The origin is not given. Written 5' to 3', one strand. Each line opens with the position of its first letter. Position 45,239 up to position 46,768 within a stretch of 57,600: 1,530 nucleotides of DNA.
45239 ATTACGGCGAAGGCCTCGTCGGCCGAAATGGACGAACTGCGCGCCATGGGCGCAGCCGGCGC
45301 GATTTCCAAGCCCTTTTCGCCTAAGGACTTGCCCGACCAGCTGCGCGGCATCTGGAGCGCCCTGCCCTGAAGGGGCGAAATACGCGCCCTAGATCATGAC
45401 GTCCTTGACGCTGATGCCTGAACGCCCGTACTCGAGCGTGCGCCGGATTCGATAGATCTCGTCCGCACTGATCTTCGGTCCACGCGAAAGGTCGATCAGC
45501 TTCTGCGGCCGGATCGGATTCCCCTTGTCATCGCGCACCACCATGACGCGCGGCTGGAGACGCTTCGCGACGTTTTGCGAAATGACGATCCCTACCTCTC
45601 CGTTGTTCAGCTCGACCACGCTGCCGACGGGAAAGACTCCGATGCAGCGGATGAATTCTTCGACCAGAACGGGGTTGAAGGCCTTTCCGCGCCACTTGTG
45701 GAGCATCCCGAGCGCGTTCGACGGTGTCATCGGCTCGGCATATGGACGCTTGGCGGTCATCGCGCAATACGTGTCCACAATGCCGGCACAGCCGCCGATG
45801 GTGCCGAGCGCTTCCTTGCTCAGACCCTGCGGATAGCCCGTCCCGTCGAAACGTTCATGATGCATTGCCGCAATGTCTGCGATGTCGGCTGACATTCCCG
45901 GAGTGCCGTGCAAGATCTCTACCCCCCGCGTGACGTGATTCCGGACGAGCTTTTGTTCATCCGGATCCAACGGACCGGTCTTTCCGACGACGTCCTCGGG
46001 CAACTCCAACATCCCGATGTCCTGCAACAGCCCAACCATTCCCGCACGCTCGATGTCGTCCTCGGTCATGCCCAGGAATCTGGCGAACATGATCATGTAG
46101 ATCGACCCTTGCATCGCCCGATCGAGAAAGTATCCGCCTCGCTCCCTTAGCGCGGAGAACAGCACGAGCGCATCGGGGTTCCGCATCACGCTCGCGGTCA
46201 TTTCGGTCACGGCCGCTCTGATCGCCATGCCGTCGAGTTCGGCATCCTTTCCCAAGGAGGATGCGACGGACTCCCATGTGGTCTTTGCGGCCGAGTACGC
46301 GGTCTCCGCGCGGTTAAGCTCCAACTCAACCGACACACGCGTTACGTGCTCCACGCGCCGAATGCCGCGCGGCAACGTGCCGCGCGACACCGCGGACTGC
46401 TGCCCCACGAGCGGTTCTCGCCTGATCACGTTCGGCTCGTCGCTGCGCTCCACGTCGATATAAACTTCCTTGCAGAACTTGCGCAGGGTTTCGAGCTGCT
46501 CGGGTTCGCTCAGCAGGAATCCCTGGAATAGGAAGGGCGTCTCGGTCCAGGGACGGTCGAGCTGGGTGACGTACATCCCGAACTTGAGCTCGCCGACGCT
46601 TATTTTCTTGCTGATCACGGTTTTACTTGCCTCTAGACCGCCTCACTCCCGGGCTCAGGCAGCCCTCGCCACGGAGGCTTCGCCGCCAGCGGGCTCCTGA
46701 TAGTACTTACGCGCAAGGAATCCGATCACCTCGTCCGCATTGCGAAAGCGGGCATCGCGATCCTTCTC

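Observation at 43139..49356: Candidate undescribed split phosphorelay: PAS-HK and CheY-like REC facing an Hpt / REC-cyclase / REC-Hanks-kinase / degenerate HD-GYP operon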

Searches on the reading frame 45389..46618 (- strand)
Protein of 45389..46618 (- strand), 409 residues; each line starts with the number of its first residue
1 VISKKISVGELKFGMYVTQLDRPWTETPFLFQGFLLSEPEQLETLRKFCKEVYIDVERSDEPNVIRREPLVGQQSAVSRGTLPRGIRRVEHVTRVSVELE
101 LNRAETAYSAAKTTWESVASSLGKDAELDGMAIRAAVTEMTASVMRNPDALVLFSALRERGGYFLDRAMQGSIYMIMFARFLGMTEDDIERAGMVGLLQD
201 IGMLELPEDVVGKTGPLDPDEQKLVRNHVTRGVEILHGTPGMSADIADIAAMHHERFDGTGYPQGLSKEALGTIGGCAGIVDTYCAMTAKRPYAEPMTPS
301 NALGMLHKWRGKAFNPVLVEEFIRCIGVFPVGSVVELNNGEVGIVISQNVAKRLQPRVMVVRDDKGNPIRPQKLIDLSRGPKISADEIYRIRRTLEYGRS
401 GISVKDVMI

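Call 3: search_protein_families(library=pfam, proteins=[window:45389-46618:-], max_evalue=0.01)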
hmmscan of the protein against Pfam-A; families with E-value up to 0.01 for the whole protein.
window:45389-46618:- (409 aa): 3 families
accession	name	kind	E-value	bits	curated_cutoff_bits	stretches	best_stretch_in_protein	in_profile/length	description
PF13487.12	HD_5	-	8.6e-27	94.4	27.2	1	174-316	24-168/170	HD domain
PF11871.13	DUF3391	-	8.3e-26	91.6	27.8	1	3-127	1-130/136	Domain of unknown function (DUF3391)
PF01966.28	HD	-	0.00039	21.1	22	1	177-283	10-112/116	HD domain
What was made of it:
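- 45389..46618 (-): DUF3391 plus a degenerate HD-GYP domain, 409 aa. It reads QD instead of HD, and the first metal-binding His is replaced by Arg. HHE, GYP and the Asp residues are kept. This is an accessory gene. Pfam HD_5 and DUF3391 (call 3).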

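Call 4: search_protein_families(library=ncbifam, proteins=[window:45389-46618:-], max_evalue=0.01)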
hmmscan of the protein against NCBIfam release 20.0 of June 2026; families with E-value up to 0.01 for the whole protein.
window:45389-46618:- (409 aa): 2 families
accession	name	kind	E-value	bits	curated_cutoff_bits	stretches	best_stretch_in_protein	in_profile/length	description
NF053512.1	nitric_RR_NosR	exception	2.7e-20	72.8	400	1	175-327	203-355/422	response regulator c-di-GMP phosphodiesterase, NosR family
TIGR00277.1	HDIG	domain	0.009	15.9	27.6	0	172-255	13-83/84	HDIG domain-containing metalloprotein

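Call 42: search_solved_structures(query=window:45392-46618:-, max_evalue=0.001, show_alignments=2)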
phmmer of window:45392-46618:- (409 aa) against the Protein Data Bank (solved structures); distinct sequences matched with E-value up to 0.001: 5.
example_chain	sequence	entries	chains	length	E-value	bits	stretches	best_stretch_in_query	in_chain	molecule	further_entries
4mcw_A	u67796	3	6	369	8.4e-25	90.8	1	170-326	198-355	Metal dependent phosphohydrolase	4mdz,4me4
4r8z_A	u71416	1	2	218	1.3e-15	60.6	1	184-329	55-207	Cyclic di-GMP phosphodiesterase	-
5z7c_A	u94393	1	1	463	1.5e-15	60.3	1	163-318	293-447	3'3'-cGAMP-specific phosphodiesterase 3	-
9rbz_A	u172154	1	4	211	2.7e-14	56.2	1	150-327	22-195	HD domain/sensory box protein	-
9rc0_A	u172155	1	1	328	8.8e-14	54.5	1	150-327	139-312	HD domain/sensory box protein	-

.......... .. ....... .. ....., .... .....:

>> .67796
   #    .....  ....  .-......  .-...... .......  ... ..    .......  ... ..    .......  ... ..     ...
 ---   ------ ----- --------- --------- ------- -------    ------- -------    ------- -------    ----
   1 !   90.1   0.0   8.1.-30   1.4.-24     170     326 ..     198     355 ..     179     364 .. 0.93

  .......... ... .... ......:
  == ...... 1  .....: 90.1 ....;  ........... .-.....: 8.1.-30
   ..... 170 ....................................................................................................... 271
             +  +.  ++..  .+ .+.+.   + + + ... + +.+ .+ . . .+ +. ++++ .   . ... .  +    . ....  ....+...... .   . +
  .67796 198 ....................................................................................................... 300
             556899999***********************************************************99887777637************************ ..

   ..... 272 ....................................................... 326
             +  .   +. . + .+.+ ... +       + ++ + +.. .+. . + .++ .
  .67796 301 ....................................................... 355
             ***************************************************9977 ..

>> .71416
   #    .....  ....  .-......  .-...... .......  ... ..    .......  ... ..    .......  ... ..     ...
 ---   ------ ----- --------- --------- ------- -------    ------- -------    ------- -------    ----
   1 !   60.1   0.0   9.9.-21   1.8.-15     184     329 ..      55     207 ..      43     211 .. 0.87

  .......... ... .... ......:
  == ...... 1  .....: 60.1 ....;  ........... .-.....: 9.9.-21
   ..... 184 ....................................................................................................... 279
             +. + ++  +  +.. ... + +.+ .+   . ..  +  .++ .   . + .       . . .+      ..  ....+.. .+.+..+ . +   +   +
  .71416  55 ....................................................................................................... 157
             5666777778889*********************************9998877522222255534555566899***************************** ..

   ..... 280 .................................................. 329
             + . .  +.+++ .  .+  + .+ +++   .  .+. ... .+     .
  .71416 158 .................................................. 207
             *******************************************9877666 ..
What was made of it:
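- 45389..46618 (-): Alignment to the solved HD-GYP structure 4mcw (call 42).
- On HD-GYP c-di-GMP (or cGAMP) phosphodiesterase: The sequence reads QD in place of HD, and the first His is replaced by Arg, as shown by alignment to 4mcw (call 42).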

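Call 56: search_protein_families(library=padloc, proteins=[window:45389-46618:-], max_evalue=0.001)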
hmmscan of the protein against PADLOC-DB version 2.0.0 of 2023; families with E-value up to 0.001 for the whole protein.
window:45389-46618:- (409 aa): 0 families
